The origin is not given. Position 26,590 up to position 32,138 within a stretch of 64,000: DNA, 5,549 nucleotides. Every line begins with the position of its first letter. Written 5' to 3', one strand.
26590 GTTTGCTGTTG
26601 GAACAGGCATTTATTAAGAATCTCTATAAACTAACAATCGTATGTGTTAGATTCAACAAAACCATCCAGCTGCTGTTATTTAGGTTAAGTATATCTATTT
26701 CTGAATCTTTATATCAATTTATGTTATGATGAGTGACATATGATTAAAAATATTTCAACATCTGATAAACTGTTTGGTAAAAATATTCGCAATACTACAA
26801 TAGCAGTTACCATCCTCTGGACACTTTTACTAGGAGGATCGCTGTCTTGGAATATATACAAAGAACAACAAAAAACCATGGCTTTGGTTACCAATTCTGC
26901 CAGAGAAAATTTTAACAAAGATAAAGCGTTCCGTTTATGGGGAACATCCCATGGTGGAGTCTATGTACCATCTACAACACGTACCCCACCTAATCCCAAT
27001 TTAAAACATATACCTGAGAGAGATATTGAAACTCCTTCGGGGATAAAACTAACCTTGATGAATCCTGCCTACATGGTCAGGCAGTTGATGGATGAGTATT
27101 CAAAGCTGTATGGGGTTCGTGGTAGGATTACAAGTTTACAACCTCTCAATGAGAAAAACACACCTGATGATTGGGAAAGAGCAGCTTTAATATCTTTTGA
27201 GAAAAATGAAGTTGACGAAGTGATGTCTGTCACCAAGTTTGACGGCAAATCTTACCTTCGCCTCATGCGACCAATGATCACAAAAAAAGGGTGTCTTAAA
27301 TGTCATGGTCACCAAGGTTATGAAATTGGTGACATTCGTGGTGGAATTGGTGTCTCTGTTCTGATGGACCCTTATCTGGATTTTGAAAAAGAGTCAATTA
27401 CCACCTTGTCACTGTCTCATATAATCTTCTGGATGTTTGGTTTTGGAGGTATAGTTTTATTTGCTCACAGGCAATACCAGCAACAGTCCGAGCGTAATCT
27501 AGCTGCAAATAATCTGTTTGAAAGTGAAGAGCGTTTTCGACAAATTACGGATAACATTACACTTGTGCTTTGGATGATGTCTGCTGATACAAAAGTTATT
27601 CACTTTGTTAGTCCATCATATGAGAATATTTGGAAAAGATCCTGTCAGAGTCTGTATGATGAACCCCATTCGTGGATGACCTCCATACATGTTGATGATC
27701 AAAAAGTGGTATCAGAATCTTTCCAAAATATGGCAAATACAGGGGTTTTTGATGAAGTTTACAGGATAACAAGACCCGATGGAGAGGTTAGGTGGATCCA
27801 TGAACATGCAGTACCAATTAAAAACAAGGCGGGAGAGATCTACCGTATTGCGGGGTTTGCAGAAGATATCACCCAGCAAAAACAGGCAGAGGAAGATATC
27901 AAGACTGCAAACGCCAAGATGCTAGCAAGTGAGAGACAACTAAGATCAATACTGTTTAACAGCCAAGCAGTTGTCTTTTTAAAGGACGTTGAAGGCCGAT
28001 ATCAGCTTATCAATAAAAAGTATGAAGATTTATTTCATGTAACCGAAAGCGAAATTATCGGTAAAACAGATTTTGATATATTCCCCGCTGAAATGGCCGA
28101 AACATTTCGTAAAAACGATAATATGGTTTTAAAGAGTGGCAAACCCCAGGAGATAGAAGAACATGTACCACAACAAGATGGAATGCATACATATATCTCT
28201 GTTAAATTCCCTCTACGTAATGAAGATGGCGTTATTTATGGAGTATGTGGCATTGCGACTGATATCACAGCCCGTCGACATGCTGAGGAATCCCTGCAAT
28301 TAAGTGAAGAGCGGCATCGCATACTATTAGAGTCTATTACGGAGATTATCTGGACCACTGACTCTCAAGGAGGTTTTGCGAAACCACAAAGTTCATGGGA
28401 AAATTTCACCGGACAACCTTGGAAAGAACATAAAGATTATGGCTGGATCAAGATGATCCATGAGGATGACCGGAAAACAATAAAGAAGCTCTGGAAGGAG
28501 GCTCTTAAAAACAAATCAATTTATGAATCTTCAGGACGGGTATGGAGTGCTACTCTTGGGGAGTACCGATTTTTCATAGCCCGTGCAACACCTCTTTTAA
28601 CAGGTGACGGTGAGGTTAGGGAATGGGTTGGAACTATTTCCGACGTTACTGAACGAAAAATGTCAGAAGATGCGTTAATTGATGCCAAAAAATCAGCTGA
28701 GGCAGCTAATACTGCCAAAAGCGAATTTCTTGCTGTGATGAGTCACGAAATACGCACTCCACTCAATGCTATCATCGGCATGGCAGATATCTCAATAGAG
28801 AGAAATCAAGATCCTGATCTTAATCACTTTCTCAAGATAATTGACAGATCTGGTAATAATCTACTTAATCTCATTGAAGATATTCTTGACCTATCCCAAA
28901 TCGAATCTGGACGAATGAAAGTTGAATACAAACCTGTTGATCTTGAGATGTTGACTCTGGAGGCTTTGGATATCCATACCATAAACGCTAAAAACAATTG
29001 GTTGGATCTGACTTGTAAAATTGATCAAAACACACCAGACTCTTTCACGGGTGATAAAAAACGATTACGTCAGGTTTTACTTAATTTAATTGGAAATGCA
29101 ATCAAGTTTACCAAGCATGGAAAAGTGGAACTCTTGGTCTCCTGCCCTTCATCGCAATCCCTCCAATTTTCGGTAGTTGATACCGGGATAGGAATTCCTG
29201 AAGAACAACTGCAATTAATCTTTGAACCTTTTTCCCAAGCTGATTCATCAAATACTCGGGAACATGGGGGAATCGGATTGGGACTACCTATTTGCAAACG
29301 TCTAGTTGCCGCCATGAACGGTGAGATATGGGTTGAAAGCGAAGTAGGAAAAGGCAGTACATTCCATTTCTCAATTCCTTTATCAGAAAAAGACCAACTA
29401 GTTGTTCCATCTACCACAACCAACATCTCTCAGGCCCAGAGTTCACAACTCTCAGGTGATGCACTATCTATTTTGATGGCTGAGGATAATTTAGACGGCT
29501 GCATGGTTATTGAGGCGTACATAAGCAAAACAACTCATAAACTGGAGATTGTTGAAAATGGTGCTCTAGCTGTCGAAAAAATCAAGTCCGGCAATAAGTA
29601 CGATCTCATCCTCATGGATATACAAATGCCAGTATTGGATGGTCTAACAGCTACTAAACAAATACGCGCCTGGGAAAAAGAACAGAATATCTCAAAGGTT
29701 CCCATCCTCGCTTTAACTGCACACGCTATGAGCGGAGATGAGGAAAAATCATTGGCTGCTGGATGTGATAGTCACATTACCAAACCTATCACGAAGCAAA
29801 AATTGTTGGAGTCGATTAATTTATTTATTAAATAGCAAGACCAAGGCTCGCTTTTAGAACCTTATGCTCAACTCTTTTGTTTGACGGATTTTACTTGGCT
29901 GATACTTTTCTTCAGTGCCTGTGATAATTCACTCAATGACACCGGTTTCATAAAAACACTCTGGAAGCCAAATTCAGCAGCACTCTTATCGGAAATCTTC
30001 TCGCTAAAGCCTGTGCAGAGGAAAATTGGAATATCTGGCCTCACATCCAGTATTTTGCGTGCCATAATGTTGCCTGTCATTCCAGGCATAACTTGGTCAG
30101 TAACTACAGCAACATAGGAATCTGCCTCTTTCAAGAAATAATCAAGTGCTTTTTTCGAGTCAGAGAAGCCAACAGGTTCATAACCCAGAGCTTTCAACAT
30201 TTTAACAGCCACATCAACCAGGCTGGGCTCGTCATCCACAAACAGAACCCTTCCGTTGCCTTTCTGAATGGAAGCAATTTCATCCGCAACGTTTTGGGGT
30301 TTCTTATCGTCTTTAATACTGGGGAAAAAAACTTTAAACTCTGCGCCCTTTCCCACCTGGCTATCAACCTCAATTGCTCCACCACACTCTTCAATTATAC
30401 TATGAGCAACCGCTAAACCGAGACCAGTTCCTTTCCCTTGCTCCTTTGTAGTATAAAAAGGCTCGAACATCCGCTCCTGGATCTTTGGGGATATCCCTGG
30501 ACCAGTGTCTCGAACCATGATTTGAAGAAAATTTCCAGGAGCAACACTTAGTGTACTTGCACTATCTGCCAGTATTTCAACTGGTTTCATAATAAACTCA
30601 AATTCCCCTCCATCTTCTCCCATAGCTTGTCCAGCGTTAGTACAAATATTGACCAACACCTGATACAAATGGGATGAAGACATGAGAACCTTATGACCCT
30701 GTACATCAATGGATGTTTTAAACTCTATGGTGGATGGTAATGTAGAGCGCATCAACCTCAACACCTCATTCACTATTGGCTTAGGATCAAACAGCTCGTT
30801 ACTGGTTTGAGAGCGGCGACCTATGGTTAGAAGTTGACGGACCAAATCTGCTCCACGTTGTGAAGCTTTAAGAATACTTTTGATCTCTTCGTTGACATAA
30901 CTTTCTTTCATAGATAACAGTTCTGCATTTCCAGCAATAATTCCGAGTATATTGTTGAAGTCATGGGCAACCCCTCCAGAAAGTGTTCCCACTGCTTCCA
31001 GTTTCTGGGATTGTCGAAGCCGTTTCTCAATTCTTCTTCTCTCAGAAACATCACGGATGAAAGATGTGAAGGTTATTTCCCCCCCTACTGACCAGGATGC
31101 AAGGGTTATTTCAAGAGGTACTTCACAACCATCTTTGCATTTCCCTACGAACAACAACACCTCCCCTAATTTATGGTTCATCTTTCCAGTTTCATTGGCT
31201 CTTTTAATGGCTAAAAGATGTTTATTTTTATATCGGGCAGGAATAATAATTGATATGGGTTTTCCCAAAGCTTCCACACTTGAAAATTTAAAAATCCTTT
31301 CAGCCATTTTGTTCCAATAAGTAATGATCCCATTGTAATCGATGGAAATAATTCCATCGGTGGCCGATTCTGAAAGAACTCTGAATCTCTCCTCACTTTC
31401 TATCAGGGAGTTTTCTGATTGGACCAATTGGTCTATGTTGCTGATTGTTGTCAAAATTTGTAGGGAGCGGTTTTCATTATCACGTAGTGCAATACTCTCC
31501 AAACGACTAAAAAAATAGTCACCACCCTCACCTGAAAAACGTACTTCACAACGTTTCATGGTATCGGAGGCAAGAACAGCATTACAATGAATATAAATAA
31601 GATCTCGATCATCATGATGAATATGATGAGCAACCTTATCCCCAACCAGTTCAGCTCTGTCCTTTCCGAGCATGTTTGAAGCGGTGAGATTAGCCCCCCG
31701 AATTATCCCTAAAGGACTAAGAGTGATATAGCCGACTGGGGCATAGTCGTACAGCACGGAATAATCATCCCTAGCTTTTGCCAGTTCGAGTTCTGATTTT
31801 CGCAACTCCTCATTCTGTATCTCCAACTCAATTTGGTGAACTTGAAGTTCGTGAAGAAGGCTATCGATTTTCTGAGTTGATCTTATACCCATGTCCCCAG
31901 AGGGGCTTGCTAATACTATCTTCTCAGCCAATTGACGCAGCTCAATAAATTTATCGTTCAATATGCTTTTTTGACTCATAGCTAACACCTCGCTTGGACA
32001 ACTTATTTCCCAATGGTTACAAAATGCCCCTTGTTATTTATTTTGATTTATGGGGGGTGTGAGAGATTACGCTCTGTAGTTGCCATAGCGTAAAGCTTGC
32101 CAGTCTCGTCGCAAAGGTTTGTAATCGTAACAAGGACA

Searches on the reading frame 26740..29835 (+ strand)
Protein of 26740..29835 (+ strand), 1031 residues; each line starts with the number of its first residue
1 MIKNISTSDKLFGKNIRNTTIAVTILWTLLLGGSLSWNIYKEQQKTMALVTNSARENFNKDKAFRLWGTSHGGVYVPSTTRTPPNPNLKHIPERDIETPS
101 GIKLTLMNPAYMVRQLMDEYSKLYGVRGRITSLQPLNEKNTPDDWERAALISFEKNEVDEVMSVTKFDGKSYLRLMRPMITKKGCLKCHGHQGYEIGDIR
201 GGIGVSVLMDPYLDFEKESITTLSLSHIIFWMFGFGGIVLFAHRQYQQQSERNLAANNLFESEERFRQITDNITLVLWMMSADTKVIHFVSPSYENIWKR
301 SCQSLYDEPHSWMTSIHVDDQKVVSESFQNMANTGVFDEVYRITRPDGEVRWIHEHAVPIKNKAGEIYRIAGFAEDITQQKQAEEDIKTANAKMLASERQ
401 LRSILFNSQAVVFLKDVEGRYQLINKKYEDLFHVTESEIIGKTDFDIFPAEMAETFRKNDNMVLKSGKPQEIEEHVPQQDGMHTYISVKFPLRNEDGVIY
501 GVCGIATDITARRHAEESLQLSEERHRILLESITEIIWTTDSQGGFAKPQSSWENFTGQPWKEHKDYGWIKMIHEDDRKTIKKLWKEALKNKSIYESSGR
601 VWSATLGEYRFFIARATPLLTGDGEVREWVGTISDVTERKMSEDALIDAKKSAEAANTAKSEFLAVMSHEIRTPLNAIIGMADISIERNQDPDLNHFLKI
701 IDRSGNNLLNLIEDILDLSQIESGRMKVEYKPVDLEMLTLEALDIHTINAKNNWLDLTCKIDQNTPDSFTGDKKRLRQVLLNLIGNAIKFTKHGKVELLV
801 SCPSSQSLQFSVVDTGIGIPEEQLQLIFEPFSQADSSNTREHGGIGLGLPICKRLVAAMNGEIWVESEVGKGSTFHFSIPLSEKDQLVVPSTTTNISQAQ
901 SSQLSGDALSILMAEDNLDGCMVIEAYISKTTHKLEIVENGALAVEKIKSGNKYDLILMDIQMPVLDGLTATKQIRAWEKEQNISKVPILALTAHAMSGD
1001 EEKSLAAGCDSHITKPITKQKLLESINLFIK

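Call 59: search_protein_families(library=pfam, proteins=[window:26740-29835:+], max_evalue=0.00001)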
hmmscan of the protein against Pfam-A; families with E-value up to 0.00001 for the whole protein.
window:26740-29835:+ (1031 aa): 8 families
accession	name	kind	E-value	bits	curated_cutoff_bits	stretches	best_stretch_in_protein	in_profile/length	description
PF02518.31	HATPase_c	-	3.4e-33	114.8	26.4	1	771-882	1-110/111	Histidine kinase-, DNA gyrase B-, and HSP90-like ATPase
PF08448.16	PAS_4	-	4.4e-33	114.2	23.1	1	406-513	2-109/110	PAS fold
PF08447.18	PAS_3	-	3.2e-32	111.1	25.6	2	288-374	2-89/89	PAS fold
PF11845.13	Tll0287-like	-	5.3e-22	79.2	24.1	1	45-207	3-143/144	Tll0287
PF00072.30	Response_reg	-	3.7e-20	72.6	30.2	1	911-1026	1-110/111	Response regulator receiver domain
PF00989.32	PAS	-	5.2e-20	72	22.6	1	400-509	2-113/113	PAS fold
PF00512.31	HisKA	-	7.5e-20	71.2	26.9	1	659-724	1-66/66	His Kinase A (phospho-acceptor) domain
PF13426.13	PAS_9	-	5.8e-17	62.3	27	1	412-511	4-103/103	PAS domain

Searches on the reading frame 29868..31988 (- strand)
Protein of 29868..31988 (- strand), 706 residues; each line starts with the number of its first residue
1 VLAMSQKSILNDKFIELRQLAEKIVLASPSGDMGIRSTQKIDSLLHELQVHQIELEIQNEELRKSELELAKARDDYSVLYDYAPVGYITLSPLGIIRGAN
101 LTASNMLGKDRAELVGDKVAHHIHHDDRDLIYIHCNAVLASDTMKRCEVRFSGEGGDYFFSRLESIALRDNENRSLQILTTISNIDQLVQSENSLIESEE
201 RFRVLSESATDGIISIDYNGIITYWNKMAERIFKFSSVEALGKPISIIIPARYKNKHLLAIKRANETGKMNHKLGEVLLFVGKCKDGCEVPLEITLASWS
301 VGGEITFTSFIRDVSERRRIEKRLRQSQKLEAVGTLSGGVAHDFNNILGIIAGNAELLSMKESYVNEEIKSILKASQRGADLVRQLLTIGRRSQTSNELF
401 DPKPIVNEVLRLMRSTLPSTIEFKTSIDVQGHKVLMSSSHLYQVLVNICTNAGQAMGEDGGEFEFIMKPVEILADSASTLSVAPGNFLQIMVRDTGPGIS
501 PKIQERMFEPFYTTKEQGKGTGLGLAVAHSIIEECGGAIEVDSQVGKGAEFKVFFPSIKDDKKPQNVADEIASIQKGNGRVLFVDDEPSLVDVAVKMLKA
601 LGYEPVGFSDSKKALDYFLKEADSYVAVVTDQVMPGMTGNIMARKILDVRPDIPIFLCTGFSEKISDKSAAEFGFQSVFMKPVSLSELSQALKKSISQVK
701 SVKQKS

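Call 27: search_protein_families(library=pfam, proteins=[window:29868-31988:-], max_evalue=0.001)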
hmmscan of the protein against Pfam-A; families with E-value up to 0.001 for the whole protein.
window:29868-31988:- (706 aa): 8 families
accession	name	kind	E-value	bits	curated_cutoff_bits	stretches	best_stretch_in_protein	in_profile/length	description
PF02518.31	HATPase_c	-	9.1e-22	78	26.4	1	438-556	3-108/111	Histidine kinase-, DNA gyrase B-, and HSP90-like ATPase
PF00989.32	PAS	-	4.1e-20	72.3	22.6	2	200-314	1-113/113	PAS fold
PF00072.30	Response_reg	-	4.2e-14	53.1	30.2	1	581-692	1-110/111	Response regulator receiver domain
PF13426.13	PAS_9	-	1e-13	51.8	27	1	211-316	2-103/103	PAS domain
PF08448.16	PAS_4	-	8.2e-10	39.3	23.1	1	207-319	2-110/110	PAS fold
PF13188.13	PAS_8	-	4.2e-09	36.4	21.8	1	200-249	1-47/65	PAS domain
PF00512.31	HisKA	-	2.6e-07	31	26.9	1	335-393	4-64/66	His Kinase A (phospho-acceptor) domain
PF08447.18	PAS_3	-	3e-06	27.8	25.6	1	103-181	8-88/89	PAS fold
